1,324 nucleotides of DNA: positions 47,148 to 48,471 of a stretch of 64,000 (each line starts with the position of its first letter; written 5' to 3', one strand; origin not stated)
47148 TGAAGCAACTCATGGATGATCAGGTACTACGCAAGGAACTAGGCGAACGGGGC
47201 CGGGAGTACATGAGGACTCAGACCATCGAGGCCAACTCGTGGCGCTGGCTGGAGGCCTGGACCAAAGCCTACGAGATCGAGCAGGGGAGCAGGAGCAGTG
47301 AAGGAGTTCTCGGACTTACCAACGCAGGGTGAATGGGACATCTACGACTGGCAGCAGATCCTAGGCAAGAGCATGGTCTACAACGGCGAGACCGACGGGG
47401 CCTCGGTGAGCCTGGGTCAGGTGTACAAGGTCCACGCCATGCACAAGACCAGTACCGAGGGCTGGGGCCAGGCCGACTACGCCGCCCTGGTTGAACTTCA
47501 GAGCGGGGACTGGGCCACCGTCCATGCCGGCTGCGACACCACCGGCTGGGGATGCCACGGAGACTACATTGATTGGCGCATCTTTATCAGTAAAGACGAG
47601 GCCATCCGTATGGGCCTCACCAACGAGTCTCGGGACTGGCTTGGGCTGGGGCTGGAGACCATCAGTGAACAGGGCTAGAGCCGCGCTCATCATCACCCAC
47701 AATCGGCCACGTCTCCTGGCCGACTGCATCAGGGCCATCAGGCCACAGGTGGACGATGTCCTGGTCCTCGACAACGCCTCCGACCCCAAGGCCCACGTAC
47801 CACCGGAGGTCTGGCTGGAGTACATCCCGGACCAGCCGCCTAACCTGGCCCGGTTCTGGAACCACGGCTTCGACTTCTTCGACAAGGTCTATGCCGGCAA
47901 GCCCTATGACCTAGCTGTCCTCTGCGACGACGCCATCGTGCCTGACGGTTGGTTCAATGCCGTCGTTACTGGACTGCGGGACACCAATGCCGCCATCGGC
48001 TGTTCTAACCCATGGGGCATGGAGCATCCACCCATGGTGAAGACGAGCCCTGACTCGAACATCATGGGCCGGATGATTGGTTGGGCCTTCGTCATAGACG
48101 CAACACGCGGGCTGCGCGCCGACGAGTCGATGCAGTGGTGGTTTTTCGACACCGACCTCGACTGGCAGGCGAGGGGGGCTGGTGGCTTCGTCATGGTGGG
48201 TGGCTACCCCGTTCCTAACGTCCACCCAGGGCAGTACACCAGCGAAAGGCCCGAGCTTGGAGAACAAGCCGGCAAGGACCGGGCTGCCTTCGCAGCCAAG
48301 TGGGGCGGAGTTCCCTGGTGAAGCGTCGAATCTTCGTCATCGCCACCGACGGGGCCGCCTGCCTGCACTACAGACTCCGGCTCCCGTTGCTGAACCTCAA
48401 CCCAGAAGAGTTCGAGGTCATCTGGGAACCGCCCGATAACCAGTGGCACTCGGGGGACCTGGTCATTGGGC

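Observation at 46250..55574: Nine-gene sugar-modification cassette between the tail genes and the endolysin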

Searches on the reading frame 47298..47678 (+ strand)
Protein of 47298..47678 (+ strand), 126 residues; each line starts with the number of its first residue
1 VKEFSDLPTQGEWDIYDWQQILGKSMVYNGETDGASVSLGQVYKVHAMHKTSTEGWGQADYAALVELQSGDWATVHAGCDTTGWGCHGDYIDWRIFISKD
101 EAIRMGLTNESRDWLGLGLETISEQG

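Call 4: search_protein_families(library=pfam, proteins=[window:47298-47678:+], max_evalue=0.01)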
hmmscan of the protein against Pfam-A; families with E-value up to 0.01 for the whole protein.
window:47298-47678:+ (126 aa): 0 families

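Call 10: search_protein_families(library=phrogs, proteins=[window:47298-47678:+], max_evalue=0.001)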
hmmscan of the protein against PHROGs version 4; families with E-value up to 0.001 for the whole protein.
window:47298-47678:+ (126 aa): 0 families

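Call 12: search_protein_families(library=ncbifam, proteins=[window:47298-47678:+], max_evalue=0.01)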
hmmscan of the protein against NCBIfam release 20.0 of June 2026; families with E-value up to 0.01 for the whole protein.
window:47298-47678:+ (126 aa): 0 families

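Call 65: find_homologous_proteins(query=window:47298-47678:+, max_evalue=0.001)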
Query window:47298-47678:+ (126 aa): 31 proteins with E <= 0.001 among 32 candidates.
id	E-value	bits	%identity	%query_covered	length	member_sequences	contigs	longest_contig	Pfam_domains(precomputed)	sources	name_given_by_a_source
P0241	4.9e-80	284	98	100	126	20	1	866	-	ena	-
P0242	4.8e-66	239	82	99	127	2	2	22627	-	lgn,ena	-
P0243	1.7e-65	237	82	98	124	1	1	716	-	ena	-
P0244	2.4e-62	227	78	99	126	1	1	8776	-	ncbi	-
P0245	8.6e-58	212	76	100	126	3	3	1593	-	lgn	-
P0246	7.3e-57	209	75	99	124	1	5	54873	-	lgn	-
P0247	1.4e-56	208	75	99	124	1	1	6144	-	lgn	-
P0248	5.8e-56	206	76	100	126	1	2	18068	-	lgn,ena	-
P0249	1.4e-55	205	76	98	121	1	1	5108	-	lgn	-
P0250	1.5e-55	205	72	99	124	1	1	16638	-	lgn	-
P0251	1.3e-52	195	72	97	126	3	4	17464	-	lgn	-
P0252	3.1e-52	194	71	99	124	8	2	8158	-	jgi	jgi:hypothetical protein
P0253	1.0e-46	176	70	94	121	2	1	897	-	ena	-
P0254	3.4e-43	165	62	95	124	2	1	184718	-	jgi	jgi:hypothetical protein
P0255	3.9e-43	165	65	93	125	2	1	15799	-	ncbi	-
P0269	4.3e-17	80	40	94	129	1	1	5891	-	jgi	jgi:hypothetical protein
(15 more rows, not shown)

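Call 66: find_encoding_contigs(protein=P0254, flank=10000, max_places=1)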
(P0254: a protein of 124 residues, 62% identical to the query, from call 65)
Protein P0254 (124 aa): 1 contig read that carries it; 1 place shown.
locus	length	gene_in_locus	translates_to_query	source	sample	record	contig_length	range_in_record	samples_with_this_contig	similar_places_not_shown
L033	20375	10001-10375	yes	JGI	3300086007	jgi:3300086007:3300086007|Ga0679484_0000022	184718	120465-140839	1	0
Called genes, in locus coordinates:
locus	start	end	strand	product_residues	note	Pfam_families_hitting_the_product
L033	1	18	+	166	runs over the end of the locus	-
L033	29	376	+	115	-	-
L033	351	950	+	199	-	-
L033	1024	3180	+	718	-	-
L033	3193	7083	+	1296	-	-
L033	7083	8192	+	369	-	-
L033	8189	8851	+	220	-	-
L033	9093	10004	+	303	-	PF13692:Glyco_trans_1_4, PF13524:Glyco_trans_1_2 (weak)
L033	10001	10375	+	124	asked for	-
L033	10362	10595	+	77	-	-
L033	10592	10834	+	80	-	-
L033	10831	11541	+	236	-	-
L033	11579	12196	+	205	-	PF13712:Glyco_tranf_2_5 (weak)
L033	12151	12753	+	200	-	PF00908:dTDP_sugar_isom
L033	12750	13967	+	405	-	PF08421:Methyltransf_13, PF13489:Methyltransf_23, PF13649:Methyltransf_25 (weak), PF08241:Methyltransf_11, PF08242:Methyltransf_12, PF08484:Methyltransf_14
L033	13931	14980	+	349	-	PF01370:Epimerase, PF02719:Polysacc_synt_2 (weak), PF04321:RmlD_sub_bind, PF07993:NAD_binding_4, PF16363:GDP_Man_Dehyd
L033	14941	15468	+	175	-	-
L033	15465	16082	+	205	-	PF00535:Glycos_transf_2 (weak)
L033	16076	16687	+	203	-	PF00535:Glycos_transf_2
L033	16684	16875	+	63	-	-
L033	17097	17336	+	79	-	PF04149:DUF397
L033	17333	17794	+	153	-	-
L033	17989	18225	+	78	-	-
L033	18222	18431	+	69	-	-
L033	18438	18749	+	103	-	-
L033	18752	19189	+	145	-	-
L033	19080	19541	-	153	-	-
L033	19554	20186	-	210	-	PF16473:Rv2179c-like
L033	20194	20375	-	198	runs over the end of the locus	-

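Call 67: find_encoding_contigs(protein=P0269, flank=6000, max_places=1)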
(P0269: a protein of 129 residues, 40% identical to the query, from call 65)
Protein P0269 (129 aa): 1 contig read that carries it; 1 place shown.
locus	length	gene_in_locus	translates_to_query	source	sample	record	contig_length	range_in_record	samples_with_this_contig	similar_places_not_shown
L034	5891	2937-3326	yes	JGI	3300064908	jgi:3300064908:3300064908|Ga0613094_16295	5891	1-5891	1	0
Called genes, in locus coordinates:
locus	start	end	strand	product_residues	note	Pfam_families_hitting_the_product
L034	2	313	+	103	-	?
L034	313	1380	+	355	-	-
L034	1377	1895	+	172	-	-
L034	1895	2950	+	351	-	PF13692:Glyco_trans_1_4 (weak), PF13524:Glyco_trans_1_2 (weak), PF00534:Glycos_transf_1 (weak)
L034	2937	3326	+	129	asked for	-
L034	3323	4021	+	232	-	-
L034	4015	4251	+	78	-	-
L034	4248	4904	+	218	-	PF13578:Methyltransf_24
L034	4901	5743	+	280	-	PF01073:3Beta_HSD (faint), PF01370:Epimerase, PF16363:GDP_Man_Dehyd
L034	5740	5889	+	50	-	?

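Call 68: search_protein_families(library=pfam, proteins=[L033:14941-15468:+, L033:10831-11541:+], max_evalue=0.001)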
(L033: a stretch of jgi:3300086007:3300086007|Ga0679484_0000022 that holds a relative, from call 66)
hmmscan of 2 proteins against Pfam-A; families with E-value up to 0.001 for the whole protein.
L033:14941-15468:+ (175 aa): 0 families

L033:10831-11541:+ (236 aa): 0 families

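Call 80: predict_structure(alignment_id=A3)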
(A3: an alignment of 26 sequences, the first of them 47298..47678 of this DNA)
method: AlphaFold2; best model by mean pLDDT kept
length: 126 residues; sequences in the alignment: 26
mean_pLDDT: 85.0   pTM: 0.81
mean pLDDT of the five models: 85.0, 84.4, 83.1, 82.3, 81.4
residues with pLDDT >= 90: 74; 70-90: 31; 50-70: 18; < 50: 3
segments of 3 or more residues with pLDDT < 50: 124-126
pLDDT, mean of each block of 10 residues (from residue 1): 90 89 79 82 96 72 97 92 73 95 93 85 48
secondary structure, 60 per line:
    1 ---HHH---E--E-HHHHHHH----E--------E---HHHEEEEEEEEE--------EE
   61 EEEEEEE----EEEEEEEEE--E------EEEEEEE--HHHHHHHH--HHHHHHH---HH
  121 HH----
elements in order: H15-21 E42-50 E59-67 E72-80 E90-96 H99-106 H109-115 H119-122

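Call 104: search_protein_families(library=padloc, proteins=[window:47298-47678:+], max_evalue=0.001)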
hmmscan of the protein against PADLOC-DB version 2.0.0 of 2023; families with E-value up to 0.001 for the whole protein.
window:47298-47678:+ (126 aa): 0 families

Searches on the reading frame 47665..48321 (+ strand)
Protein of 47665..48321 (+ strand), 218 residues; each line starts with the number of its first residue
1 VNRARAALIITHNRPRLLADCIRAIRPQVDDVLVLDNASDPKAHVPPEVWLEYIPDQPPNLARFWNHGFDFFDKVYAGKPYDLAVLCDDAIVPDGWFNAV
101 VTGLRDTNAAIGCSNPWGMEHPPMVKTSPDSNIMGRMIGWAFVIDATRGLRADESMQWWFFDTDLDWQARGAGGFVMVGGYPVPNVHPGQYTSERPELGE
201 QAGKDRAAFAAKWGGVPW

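Call 4: search_protein_families(library=pfam, proteins=[window:47665-48321:+], max_evalue=0.01)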
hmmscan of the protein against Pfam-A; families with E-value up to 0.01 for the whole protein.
window:47665-48321:+ (218 aa): 1 family
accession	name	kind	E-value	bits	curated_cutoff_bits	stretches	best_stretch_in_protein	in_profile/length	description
PF00535.33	Glycos_transf_2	-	0.0052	17.2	23.3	0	8-41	3-39/168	Glycosyl transferase family 2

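Call 12: search_protein_families(library=ncbifam, proteins=[window:47665-48321:+], max_evalue=0.01)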
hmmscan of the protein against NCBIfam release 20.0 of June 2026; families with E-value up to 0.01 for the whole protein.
window:47665-48321:+ (218 aa): 0 families

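Call 13: search_protein_families(library=phrogs, proteins=[window:47665-48321:+], max_evalue=0.001)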
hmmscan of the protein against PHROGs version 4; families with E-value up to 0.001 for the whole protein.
window:47665-48321:+ (218 aa): 0 families

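Call 33: search_dna_similar(query=window:47665-48321:+, collection=phages, mode=protein, max_rows=30, max_evalue=0.001)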
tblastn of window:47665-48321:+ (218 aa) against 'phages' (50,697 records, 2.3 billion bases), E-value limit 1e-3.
Records with a match: 4; places in all: 4; records where one place covers at least 80% of the query: 4.
Best place of each record, by identity: <60% 4.
By first word of the organism name: Streptomyces 4.
By host as written in the record: Streptomyces mirabilis NRRL B-2400 2; Streptomyces griseofuscus ATCC 23916 2.
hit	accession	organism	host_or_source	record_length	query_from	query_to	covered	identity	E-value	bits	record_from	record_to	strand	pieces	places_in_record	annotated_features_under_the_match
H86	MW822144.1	Streptomyces phage KimJongPhill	Streptomyces mirabilis NRRL B-2400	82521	5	217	98%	35.1%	9e-35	135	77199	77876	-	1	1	109: glycosyltransferase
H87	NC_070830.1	Streptomyces phage KimJongPhill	Streptomyces mirabilis NRRL B-2400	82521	5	217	98%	35.1%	9e-35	135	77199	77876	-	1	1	109: glycosyltransferase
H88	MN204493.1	Streptomyces phage Zuko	Streptomyces griseofuscus ATCC 23916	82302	5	217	98%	33.9%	1e-31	126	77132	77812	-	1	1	108: glycosyltransferase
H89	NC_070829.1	Streptomyces phage Zuko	Streptomyces griseofuscus ATCC 23916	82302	5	217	98%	33.9%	1e-31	126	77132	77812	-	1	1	108: glycosyltransferase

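Call 47: find_homologous_proteins(query=window:47665-48321:+, max_evalue=0.001)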
Query window:47665-48321:+ (218 aa): 456 proteins with E <= 0.001 among 841 candidates; the best 120 are listed.
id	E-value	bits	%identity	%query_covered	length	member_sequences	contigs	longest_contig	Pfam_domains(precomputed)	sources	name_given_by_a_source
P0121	7.3e-132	456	88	100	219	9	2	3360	-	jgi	jgi:glycosyltransferase involved in cell wall biosynthesis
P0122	7.0e-130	450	85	100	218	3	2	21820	-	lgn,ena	-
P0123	7.3e-130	450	83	100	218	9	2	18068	-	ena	-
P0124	5.6e-129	447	82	100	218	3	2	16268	-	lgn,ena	-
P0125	1.8e-126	439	82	100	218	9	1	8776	-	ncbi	-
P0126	8.4e-125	433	81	100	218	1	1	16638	-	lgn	-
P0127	4.7e-122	424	81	100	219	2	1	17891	-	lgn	-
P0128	2.2e-112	393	76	100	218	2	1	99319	-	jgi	jgi:glycosyltransferase involved in cell wall biosynthesis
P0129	2.8e-112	392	76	100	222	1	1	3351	-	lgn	-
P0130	4.3e-95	336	66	100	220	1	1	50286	-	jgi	jgi:glycosyltransferase involved in cell wall biosynthesis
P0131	2.2e-93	330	64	100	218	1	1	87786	-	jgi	jgi:hypothetical protein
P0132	8.8e-93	328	66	100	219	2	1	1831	-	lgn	-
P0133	1.0e-90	322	63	99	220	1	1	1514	-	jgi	jgi:glycosyltransferase involved in cell wall biosynthesis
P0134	5.0e-90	319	62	100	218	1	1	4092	-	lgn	-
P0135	7.9e-90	319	65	100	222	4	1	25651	-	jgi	jgi:glycosyltransferase involved in cell wall biosynthesis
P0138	2.3e-88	314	61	100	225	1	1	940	PF00535.33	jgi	-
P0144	5.6e-85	303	60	100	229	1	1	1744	PF00535.33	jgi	jgi:glycosyltransferase involved in cell wall biosynthesis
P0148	3.6e-84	300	63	100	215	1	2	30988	PF00535.33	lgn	-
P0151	1.9e-83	298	61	100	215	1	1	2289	PF00535.33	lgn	-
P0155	2.8e-82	294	61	98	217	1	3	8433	PF00535.33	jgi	jgi:glycosyltransferase involved in cell wall biosynthesis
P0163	1.0e-80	289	60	99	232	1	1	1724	PF00535.33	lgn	-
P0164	1.4e-80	288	58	98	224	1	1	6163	PF00535.33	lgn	-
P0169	3.4e-80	287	59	98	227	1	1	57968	PF00535.33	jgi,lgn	jgi:glycosyltransferase involved in cell wall biosynthesis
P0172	8.0e-80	286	59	98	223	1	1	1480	PF00535.33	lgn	-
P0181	1.4e-78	282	58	98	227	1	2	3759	PF00535.33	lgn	-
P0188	3.9e-78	280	57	100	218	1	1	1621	PF00535.33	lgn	-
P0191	1.1e-77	279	56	97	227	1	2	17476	PF00535.33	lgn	-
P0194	1.8e-77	278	57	97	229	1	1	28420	PF00535.33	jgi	jgi:glycosyltransferase involved in cell wall biosynthesis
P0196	2.3e-77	278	55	100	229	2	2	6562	PF00535.33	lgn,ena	-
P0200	9.8e-77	276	57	98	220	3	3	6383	PF00535.33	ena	-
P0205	2.2e-76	275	57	98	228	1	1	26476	PF00535.33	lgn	-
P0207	2.6e-76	274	56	98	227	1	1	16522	PF00535.33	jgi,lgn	-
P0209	4.4e-76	274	56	99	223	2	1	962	PF00535.33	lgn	-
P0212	1.8e-75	272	56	98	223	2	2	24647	PF00535.33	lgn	-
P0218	1.0e-74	269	55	98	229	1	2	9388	PF00535.33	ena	-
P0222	1.5e-74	269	56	100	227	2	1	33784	PF00535.33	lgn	-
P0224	2.0e-74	268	57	98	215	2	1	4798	PF00535.33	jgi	jgi:glycosyltransferase involved in cell wall biosynthesis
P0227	8.2e-74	266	53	98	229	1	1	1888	PF00535.33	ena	-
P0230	1.1e-73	266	56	98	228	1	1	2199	PF00535.33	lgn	-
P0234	2.0e-73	265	55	98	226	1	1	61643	PF00535.33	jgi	jgi:glycosyltransferase involved in cell wall biosynthesis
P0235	2.3e-73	265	57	99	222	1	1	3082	PF00535.33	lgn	-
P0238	1.2e-72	263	56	97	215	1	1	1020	PF00535.33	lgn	-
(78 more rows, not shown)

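Call 50: search_solved_structures(query=A2, max_evalue=1)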
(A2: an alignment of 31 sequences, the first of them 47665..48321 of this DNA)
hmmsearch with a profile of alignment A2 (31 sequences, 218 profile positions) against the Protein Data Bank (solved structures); distinct sequences matched with E-value up to 1: 8.
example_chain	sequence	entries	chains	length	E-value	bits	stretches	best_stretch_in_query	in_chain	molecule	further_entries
22ao_A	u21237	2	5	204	0.00078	22.2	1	7-57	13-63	GmaR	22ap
3aq5_A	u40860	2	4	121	0.24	14.1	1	148-180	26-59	Group 1 truncated hemoglobin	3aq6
3aq7_A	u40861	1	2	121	0.26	14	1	148-180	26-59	Group 1 truncated hemoglobin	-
3aq9_A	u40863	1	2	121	0.26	14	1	148-180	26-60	Group 1 truncated hemoglobin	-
6kz7_B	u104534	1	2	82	0.43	13.3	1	32-107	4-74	SWI/SNF-related matrix-associated actin-dependent regulator of chromatin subfamily B membe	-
3aq8_A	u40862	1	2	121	0.43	13.3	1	148-180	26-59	Group 1 truncated hemoglobin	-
7msk_A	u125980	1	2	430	0.47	13.1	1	8-44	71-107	Glyco_trans_2-like domain-containing protein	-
6lzp_A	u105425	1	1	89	0.52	13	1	32-107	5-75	SWI/SNF-related matrix-associated actin-dependent regulator of chromatin subfamily B membe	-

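Call 104: search_protein_families(library=padloc, proteins=[window:47665-48321:+], max_evalue=0.001)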
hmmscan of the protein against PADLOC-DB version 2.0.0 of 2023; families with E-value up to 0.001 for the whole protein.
window:47665-48321:+ (218 aa): 0 families
